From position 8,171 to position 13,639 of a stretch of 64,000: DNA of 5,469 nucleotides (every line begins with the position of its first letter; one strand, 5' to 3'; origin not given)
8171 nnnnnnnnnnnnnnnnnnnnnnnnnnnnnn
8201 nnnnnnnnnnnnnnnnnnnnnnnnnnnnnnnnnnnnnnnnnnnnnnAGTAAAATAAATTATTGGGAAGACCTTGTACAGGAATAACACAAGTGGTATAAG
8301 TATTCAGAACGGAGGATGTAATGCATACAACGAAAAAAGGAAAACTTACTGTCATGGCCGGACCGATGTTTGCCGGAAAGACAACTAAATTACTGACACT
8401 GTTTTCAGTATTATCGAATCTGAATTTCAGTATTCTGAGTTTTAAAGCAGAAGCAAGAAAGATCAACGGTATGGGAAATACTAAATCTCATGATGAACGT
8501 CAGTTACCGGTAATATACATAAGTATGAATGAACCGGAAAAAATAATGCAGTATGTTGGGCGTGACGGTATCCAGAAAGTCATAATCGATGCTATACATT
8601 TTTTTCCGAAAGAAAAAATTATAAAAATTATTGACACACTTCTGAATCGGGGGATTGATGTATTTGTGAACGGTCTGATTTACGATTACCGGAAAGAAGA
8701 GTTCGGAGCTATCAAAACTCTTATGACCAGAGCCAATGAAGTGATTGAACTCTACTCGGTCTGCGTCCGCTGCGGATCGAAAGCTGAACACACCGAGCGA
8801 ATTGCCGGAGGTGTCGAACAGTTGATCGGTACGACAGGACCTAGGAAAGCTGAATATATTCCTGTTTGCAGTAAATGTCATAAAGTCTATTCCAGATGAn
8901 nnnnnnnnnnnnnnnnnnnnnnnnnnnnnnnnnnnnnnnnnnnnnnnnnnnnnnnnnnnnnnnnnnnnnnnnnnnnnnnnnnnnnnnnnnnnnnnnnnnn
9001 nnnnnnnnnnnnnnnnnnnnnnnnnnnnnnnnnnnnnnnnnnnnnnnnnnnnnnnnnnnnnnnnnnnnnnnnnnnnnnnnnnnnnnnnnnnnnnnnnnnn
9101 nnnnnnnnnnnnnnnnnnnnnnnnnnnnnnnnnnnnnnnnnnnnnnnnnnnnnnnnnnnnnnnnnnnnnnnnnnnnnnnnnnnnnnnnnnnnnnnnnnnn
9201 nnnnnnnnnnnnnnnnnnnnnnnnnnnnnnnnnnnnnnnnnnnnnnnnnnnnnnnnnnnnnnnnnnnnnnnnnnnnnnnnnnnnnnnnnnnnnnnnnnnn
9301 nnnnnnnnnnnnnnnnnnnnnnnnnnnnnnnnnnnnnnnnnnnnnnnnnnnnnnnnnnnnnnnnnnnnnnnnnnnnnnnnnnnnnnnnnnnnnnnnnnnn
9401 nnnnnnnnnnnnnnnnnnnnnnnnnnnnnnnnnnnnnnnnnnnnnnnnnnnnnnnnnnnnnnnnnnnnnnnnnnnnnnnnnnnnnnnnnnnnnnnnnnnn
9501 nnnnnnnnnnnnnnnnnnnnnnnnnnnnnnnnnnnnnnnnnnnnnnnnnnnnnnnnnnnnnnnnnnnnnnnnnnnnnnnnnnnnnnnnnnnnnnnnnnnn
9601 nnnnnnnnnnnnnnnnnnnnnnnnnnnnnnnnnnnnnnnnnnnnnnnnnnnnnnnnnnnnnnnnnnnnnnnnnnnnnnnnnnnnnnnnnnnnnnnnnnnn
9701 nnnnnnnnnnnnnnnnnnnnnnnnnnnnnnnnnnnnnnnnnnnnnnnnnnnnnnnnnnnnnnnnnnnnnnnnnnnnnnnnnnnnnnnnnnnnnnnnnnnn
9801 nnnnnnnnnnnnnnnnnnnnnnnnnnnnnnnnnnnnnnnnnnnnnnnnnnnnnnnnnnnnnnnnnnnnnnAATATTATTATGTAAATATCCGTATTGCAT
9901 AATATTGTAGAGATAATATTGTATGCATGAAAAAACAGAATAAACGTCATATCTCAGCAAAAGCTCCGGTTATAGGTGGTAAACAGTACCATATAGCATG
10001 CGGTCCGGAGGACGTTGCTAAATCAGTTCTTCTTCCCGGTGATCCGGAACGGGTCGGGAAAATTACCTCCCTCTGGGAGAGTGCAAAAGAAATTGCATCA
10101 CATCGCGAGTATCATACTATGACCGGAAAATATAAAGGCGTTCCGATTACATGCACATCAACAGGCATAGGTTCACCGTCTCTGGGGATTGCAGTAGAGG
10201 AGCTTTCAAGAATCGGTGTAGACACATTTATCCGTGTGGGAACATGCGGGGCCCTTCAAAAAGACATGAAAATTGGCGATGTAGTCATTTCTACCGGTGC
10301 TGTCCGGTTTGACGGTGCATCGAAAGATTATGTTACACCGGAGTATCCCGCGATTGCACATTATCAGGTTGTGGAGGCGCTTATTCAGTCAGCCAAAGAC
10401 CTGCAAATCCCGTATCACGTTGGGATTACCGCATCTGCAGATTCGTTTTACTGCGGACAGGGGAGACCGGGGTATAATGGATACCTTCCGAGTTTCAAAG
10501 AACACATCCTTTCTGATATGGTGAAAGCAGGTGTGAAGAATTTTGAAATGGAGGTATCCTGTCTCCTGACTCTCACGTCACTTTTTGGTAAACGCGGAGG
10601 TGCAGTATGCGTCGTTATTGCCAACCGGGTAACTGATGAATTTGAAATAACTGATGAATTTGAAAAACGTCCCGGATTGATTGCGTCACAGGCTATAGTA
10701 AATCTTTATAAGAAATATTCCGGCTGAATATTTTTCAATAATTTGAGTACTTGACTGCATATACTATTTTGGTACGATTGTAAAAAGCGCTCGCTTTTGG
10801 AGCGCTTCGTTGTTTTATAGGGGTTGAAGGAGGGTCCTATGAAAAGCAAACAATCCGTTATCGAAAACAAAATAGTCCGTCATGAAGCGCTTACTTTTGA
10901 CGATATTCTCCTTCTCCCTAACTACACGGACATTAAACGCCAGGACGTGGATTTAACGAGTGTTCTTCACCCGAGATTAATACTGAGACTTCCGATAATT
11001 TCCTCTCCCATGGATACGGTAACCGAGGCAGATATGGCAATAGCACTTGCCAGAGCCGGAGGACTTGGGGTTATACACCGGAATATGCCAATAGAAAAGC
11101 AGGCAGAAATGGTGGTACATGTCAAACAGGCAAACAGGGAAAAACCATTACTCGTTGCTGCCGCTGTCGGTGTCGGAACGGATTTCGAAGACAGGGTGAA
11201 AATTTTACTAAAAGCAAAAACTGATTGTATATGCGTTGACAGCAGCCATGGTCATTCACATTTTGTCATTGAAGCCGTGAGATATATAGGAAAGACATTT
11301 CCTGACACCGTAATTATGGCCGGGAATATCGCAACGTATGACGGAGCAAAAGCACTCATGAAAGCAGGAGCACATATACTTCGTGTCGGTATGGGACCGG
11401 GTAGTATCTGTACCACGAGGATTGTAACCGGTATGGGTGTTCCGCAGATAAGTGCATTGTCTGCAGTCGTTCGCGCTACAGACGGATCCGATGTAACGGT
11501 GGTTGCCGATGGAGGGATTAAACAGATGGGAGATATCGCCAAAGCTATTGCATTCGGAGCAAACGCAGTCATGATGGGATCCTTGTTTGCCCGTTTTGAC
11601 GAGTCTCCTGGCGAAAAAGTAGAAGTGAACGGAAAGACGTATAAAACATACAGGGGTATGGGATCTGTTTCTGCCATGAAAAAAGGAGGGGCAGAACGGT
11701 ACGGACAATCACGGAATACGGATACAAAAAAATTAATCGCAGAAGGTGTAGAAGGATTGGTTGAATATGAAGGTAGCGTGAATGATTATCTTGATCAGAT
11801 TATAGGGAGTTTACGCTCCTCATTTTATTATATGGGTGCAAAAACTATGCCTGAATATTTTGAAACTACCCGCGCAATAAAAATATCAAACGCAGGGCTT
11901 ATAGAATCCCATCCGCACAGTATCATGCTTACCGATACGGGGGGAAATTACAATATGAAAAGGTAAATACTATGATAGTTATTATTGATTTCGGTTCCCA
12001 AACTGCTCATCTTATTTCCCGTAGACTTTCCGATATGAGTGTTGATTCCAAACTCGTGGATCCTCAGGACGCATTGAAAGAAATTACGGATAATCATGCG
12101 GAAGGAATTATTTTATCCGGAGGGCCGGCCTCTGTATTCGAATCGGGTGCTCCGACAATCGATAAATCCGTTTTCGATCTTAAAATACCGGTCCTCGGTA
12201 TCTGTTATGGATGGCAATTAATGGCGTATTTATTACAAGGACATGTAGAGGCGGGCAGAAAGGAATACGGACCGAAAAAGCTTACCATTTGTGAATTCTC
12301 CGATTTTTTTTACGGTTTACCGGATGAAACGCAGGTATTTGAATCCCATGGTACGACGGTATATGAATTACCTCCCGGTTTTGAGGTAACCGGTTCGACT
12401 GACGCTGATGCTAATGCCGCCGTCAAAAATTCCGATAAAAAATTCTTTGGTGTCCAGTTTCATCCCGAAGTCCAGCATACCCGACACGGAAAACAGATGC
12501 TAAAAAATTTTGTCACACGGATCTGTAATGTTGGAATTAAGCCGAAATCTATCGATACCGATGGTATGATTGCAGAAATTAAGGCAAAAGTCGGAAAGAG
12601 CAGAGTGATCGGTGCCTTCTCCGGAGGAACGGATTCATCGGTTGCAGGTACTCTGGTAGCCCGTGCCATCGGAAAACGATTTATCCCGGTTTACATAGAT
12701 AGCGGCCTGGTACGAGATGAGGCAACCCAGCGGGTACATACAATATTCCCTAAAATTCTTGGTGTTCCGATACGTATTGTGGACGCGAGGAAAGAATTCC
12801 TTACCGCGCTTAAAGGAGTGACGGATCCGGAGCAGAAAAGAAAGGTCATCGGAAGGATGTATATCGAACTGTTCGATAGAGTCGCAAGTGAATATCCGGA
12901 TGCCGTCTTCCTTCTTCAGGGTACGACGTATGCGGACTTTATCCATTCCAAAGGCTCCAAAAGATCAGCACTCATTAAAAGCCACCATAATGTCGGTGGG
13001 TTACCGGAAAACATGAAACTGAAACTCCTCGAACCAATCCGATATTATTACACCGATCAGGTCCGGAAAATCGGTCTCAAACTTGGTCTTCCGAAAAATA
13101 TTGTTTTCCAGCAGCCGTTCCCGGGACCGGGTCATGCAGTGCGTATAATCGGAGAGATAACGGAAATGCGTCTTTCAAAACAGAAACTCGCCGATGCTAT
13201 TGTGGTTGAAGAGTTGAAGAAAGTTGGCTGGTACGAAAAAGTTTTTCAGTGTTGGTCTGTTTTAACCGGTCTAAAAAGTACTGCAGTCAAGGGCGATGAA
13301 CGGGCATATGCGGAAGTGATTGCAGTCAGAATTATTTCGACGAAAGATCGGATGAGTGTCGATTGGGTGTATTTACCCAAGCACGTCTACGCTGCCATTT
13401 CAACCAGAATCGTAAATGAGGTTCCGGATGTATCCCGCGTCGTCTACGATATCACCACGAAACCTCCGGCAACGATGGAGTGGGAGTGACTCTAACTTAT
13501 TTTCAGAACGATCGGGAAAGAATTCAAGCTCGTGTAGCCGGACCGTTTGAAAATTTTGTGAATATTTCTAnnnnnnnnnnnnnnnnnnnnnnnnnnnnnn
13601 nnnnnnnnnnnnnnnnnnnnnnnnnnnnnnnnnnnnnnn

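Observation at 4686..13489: Nine-kb nucleotide salvage supercluster with embedded uncharacterised genes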

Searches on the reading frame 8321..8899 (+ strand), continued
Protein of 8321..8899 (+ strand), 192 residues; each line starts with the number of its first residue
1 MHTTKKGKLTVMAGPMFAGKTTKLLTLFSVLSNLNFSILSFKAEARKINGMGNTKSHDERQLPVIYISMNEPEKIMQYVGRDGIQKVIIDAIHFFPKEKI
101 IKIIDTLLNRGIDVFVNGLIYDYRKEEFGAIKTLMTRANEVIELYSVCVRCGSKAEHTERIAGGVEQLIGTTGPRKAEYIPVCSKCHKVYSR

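Call 70: search_protein_families(library=pfam, proteins=[L021:5558-6352:+, L029:5568-6353:+, L027:4329-5150:+, L007:7621-8502:+, L008:7588-8340:+, L028:5595-6497:+], max_evalue=0.01)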
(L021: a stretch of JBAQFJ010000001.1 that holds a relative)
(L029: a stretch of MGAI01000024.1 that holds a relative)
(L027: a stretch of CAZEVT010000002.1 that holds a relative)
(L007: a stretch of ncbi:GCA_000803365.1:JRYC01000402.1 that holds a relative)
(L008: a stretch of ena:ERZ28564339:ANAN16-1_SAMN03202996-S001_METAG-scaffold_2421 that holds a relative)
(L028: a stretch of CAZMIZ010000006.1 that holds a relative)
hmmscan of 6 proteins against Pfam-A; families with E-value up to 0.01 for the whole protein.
L021:5558-6352:+ (264 aa): 0 families

L029:5568-6353:+ (261 aa): 0 families

L027:4329-5150:+ (273 aa): 0 families

L007:7621-8502:+ (293 aa): 0 families

L008:7588-8340:+ (250 aa): 1 family
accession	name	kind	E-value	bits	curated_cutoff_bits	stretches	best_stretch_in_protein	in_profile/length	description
PF07693.20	KAP_NTPase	-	0.00026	20.8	20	1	5-45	15-56/293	KAP family P-loop domain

L028:5595-6497:+ (300 aa): 2 families
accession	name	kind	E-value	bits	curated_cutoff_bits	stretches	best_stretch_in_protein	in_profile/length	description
PF07837.17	FTCD_N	-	1.1e-76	256.9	27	1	4-180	1-176/176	Formiminotransferase domain, N-terminal subdomain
PF02971.19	FTCD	-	5e-27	95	24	1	182-275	1-100/145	Formiminotransferase domain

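Call 80: search_protein_families(library=padloc, proteins=[window:8321-8899:+, L021:5558-6352:+], max_evalue=0.01)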
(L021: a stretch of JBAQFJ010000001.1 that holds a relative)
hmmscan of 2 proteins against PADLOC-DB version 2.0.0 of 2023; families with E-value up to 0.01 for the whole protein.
window:8321-8899:+ (192 aa): 0 families

L021:5558-6352:+ (264 aa): 0 families

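Call 90: search_protein_families(library=phrogs, proteins=[L021:5558-6352:+, L029:5568-6353:+, window:8321-8899:+], max_evalue=0.01)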
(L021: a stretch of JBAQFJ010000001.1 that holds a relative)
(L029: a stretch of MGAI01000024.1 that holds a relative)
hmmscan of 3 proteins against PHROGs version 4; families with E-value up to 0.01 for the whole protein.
L021:5558-6352:+ (264 aa): 0 families

L029:5568-6353:+ (261 aa): 0 families

window:8321-8899:+ (192 aa): 1 family
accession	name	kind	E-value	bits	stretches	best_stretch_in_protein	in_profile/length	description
phrog_592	-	other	3.1e-31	109.7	1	7-190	2-188/193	thymidine kinase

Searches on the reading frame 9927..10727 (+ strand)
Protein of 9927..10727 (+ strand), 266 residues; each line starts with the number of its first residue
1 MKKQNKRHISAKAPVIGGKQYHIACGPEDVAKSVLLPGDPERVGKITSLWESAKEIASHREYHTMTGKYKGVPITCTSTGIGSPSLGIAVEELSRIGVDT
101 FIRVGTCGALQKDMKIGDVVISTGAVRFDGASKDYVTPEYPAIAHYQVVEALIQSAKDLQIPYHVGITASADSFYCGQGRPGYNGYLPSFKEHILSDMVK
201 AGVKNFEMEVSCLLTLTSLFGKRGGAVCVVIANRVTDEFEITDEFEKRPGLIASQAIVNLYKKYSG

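Call 3: search_protein_families(library=pfam, proteins=[window:9927-10727:+], max_evalue=0.01)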
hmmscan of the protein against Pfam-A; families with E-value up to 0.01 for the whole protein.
window:9927-10727:+ (266 aa): 1 family
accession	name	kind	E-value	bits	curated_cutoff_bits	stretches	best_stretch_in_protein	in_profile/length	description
PF01048.26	PNP_UDP_1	-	5.4e-41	141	25.1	1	34-238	3-207/233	Phosphorylase superfamily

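Call 4: search_protein_families(library=ncbifam, proteins=[window:9927-10727:+], max_evalue=0.01)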
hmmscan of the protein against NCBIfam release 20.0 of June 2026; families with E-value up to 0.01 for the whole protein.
window:9927-10727:+ (266 aa): 17 families
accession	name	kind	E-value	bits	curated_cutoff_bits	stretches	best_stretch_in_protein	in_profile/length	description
TIGR01718.1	Uridine-psphlse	equivalog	2.2e-83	279.4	280.3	1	20-243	1-224/245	uridine phosphorylase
NF008383.0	PRK11178.1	equivalog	6e-63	212.5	262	1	31-240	19-229/254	uridine phosphorylase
NF004489.0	PRK05819.1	subfamily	1.2e-37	129.4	230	1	21-241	4-214/236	DeoD-type purine-nucleoside phosphorylase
TIGR00107.1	deoD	equivalog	1.2e-33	116.6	232.25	1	22-238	1-207/232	purine-nucleoside phosphorylase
NF009914.0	PRK13374.1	subfamily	1.9e-31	109.4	338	1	22-239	5-212/235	DeoD-type purine-nucleoside phosphorylase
TIGR01719.1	euk_UDPppase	equivalog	3.1e-22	79.2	249.95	1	32-254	32-278/287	uridine phosphorylase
NF005500.0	PRK07115.1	equivalog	5.3e-17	61.9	264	1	73-171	64-162/261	AMP nucleosidase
TIGR01721.1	AMN-like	hypoth_equivalog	7.2e-14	51.6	307.2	1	77-171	65-160/269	AMP nucleosidase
NF004079.0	PRK05584.1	equivalog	1.2e-10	41.3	169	1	51-178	21-156/232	5'-methylthioadenosine/adenosylhomocysteine nucleosidase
NF011286.0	PRK14697.1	equivalog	4.9e-07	29.5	260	1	66-157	36-127/233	bifunctional 5'-methylthioadenosine/S-adenosylhomocysteine nucleosidase/phosphatase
TIGR01704.1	MTA_SAH-Nsdase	equivalog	7.9e-07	28.8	73.8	1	61-158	29-130/229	5'-methylthioadenosine/S-adenosylhomocysteine nucleosidase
NF005213.0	PRK06698.1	equivalog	2.1e-06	26.8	768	1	66-156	36-126/459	bifunctional 5'-methylthioadenosine/S-adenosylhomocysteine nucleosidase/phosphatase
TIGR01717.1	AMP-nucleosdse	equivalog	2.1e-05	23.6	364.7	1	61-158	254-349/478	AMP nucleosidase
NF006142.0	PRK08292.1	equivalog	3.4e-05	22.9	307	1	61-159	269-365/492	AMP nucleosidase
NF006334.0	PRK08564.1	equivalog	0.00023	20.4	382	1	93-160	79-145/267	S-methyl-5'-thioadenosine phosphorylase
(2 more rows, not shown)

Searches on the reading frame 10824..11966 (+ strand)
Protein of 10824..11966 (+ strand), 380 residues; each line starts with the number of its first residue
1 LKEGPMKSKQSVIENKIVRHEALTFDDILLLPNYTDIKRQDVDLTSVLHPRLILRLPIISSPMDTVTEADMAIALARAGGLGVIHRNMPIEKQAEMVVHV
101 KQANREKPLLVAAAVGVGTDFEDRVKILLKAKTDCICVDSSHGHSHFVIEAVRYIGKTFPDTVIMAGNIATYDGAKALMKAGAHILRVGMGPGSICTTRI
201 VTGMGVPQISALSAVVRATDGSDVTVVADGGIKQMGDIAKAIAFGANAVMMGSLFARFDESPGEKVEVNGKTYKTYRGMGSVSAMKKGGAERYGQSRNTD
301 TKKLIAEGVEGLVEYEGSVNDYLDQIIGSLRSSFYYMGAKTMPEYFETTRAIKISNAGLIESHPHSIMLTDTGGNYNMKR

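Call 3: search_protein_families(library=pfam, proteins=[window:10824-11966:+], max_evalue=0.01)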
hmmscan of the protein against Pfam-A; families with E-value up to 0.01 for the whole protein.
window:10824-11966:+ (380 aa): 5 families
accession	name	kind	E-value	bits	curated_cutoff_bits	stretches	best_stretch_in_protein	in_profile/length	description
PF00478.31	IMPDH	-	1.7e-135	451.9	25.6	1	22-365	1-345/345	IMP dehydrogenase / GMP reductase domain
PF03060.21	NMO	-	1.9e-10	41.1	28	1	105-266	88-236/331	Nitronate monooxygenase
PF01070.24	FMN_dh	-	1.8e-09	37.5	24.9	1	169-255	226-305/350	FMN-dependent dehydrogenase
PF01645.23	Glu_synthase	-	0.00023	20.9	20.4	1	178-253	224-305/369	Conserved region in glutamate synthase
PF00977.27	His_biosynth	-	0.0027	17.6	23.6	0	213-254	63-104/228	Histidine biosynthesis protein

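Call 4: search_protein_families(library=ncbifam, proteins=[window:10824-11966:+], max_evalue=0.01)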
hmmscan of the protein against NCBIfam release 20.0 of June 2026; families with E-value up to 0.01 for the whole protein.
window:10824-11966:+ (380 aa): 20 families
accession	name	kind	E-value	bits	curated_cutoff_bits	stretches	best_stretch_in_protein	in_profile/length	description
TIGR01302.1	IMP_dehydrog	equivalog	1.2e-120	403.5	481.5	2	105-344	209-447/450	IMP dehydrogenase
NF005311.0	PRK06843.1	equivalog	5.6e-103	345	779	2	108-368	141-401/404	inosine 5-monophosphate dehydrogenase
NF005869.0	PRK07807.1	equivalog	7e-71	239.7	549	2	107-365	214-475/479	GuaB1 family IMP dehydrogenase-related protein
NF052358.1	GMPRedGuaB1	equivalog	6.9e-69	233.2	675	2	109-364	216-474/479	GMP reductase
NF005493.0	PRK07107.1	equivalog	2.5e-67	227.5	585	2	104-373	227-497/502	IMP dehydrogenase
TIGR01303.1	IMP_DH_rel_1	equivalog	3.7e-63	214.1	562.75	2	109-365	214-473/475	GuaB1 family IMP dehydrogenase-related protein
NF003470.0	PRK05096.1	equivalog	4e-62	210.4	397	1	19-355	5-337/347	GMP reductase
NF003966.0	PRK05458.1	equivalog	3.8e-61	207.2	344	1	21-343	4-307/327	GMP reductase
TIGR01305.1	GMP_reduct_1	equivalog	1.4e-58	198.5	492.15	1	20-355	5-336/343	GMP reductase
TIGR01306.1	GMP_reduct_2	equivalog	5.1e-56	190.5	465.65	1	24-342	3-302/321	GMP reductase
TIGR01304.1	IMP_DH_rel_2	equivalog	1.7e-28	99.9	342.1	2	161-265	185-296/365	GuaB3 family IMP dehydrogenase-related protein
TIGR03151.1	enACPred_II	equivalog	2.4e-09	36.9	453.1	1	53-261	9-199/307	enoyl-[acyl-carrier-protein] reductase FabK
TIGR03966.1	actino_HemFlav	equivalog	1.8e-08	33.5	470.85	1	152-254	239-333/385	pre-mycofactocin synthase MftD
NF002231.0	PRK01130.1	subfamily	1.3e-06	27.6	189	1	119-259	83-217/230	putative N-acetylmannosamine-6-phosphate 2-epimerase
TIGR02151.1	IPP_isom_2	equivalog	4.5e-06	25.8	281.3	1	204-255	242-291/338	type 2 isopentenyl-diphosphate Delta-isomerase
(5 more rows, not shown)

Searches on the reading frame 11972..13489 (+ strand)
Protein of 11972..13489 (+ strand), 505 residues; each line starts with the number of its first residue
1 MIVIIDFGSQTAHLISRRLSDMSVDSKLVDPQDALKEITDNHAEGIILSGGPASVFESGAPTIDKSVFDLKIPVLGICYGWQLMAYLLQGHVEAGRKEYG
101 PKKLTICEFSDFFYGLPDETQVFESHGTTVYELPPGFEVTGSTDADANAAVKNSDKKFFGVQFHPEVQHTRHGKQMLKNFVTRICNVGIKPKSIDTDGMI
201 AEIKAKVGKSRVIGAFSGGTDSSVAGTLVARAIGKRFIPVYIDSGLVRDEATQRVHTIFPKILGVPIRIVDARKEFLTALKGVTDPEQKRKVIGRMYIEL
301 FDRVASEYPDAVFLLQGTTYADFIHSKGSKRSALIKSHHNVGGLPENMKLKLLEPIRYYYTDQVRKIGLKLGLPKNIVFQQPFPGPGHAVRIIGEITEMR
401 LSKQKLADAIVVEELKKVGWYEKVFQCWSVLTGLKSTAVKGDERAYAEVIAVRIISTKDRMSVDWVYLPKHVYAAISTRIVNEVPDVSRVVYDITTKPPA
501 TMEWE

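Call 8: search_protein_families(library=pfam, proteins=[window:11972-13489:+], max_evalue=0.001)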
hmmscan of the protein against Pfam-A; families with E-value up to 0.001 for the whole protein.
window:11972-13489:+ (505 aa): 4 families
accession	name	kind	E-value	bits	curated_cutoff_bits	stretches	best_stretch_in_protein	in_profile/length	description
PF00117.34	GATase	-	2.8e-43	148.2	22.8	1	3-182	1-188/190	Glutamine amidotransferase class-I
PF00958.27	GMP_synt_C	-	1.2e-33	115.4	27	1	413-504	1-92/92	GMP synthase C terminal domain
PF07722.19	Peptidase_C26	-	2.3e-08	34.5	20.5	1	67-166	101-219/219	Peptidase C26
PF02540.23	NAD_synthase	-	0.00021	21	21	0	205-272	14-81/242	NAD synthase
